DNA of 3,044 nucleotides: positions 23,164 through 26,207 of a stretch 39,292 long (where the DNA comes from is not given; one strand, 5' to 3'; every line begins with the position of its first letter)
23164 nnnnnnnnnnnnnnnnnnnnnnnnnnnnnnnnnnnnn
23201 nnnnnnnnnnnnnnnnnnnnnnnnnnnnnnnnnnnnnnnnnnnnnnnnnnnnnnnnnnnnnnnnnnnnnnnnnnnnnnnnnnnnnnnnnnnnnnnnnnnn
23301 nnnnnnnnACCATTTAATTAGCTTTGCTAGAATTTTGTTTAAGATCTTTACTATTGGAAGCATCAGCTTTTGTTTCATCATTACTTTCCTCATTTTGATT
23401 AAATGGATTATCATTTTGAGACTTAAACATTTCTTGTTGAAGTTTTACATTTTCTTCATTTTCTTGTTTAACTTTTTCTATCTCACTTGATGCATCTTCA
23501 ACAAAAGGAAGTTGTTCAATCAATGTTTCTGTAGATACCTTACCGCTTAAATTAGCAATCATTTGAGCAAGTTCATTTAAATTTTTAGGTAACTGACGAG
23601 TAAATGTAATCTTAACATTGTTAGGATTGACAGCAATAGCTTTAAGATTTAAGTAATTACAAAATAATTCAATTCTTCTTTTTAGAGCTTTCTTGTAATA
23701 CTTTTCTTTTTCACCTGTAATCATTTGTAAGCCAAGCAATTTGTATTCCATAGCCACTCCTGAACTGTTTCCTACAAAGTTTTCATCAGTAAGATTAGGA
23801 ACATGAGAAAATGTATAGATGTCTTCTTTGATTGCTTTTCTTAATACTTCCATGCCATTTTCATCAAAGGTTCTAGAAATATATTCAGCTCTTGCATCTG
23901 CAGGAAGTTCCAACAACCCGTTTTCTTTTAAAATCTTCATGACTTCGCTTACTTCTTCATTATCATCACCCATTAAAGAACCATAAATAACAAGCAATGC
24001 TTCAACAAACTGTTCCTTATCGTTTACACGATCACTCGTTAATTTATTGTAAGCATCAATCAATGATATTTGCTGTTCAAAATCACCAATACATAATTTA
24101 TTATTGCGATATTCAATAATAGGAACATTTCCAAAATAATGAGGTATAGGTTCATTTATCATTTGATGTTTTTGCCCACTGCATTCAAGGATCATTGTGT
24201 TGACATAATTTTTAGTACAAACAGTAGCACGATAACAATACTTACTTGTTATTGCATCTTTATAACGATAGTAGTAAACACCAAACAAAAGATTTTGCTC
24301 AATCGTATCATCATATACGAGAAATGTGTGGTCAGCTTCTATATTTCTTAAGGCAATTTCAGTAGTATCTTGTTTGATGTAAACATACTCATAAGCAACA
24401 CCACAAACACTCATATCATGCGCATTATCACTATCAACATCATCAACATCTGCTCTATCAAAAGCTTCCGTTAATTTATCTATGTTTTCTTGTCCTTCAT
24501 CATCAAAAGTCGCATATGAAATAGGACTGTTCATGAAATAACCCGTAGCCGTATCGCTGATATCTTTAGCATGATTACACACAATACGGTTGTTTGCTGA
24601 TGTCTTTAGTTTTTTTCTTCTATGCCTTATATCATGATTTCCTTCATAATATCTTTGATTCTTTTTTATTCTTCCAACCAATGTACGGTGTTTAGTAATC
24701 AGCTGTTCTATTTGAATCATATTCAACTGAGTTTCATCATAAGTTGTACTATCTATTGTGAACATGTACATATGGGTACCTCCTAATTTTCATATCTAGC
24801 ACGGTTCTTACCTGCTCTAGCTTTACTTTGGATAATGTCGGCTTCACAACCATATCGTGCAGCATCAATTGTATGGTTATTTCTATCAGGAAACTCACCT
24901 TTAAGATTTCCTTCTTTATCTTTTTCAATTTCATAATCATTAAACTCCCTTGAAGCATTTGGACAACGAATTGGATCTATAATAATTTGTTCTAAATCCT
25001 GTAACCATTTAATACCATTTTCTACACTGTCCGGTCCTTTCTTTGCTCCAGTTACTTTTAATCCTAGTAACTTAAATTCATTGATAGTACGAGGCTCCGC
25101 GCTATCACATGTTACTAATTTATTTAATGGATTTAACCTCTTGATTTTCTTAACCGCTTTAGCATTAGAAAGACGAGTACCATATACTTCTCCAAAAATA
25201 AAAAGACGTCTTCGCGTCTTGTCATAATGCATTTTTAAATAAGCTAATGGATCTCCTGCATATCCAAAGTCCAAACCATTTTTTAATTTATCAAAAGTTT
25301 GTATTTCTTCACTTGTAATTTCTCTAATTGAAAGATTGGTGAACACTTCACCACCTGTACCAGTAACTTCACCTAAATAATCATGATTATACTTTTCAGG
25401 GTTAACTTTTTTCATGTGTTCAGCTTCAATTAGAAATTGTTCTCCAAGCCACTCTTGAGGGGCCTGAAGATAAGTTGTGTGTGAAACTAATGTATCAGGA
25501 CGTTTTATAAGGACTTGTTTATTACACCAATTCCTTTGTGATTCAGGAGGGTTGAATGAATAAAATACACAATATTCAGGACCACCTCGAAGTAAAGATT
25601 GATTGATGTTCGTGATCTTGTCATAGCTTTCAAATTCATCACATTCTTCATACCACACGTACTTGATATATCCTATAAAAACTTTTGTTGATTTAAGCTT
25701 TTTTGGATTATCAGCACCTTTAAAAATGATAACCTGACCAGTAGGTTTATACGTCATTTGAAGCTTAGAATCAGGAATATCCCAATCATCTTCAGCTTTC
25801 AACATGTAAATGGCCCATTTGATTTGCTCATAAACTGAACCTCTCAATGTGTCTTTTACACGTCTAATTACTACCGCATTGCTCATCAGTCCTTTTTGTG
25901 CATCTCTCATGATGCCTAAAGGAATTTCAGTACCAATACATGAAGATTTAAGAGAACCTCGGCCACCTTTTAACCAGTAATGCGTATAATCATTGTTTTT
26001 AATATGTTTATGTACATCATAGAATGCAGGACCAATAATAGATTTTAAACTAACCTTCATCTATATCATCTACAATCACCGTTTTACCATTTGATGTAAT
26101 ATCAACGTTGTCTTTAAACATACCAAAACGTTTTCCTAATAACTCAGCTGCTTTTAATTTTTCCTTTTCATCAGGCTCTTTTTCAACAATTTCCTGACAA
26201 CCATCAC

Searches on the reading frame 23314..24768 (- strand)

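Call 78: search_protein_families(library=phrogs, proteins=[window:23314-24768:-], max_evalue=0.00001)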
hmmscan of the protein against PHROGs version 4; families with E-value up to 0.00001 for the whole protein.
window:23314-24768:- (484 aa): 6 families
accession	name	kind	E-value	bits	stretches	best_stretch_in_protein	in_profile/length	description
phrog_64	-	head and packaging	8.4e-141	471.1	1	10-476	69-531/547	portal protein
phrog_9064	-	head and packaging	4.1e-43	148.6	1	228-453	2-223/228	portal protein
phrog_8418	-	head and packaging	1.2e-35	123.6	1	340-465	1-127/136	portal protein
phrog_8065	-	unknown function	1.3e-26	94.7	1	4-135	30-160/165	-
phrog_104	-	head and packaging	5.2e-09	36.3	1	19-468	43-502/550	portal protein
phrog_36559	-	unknown function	1.6e-08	35.5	1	370-438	2-71/87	-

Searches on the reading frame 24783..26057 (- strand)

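Call 78: search_protein_families(library=phrogs, proteins=[window:24783-26057:-], max_evalue=0.00001)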
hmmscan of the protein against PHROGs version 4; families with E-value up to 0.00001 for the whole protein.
window:24783-26057:- (424 aa): 7 families
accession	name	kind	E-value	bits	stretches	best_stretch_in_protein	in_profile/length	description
phrog_3717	-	head and packaging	1.1e-54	186.7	1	7-276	6-270/277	terminase large subunit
phrog_5653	-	head and packaging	3.1e-44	152.1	1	229-415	1-188/199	terminase large subunit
phrog_2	-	head and packaging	1.5e-43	150.7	1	18-416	272-601/807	terminase large subunit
phrog_6672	-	head and packaging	5.1e-27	95.2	1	283-417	5-139/145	terminase large subunit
phrog_18557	-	head and packaging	1.2e-22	80.8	1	336-413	2-78/88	terminase large subunit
phrog_8711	-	head and packaging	2.9e-13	50.7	1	5-85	6-82/89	terminase large subunit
phrog_22023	-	unknown function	2.7e-09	38.4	1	161-292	22-147/153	-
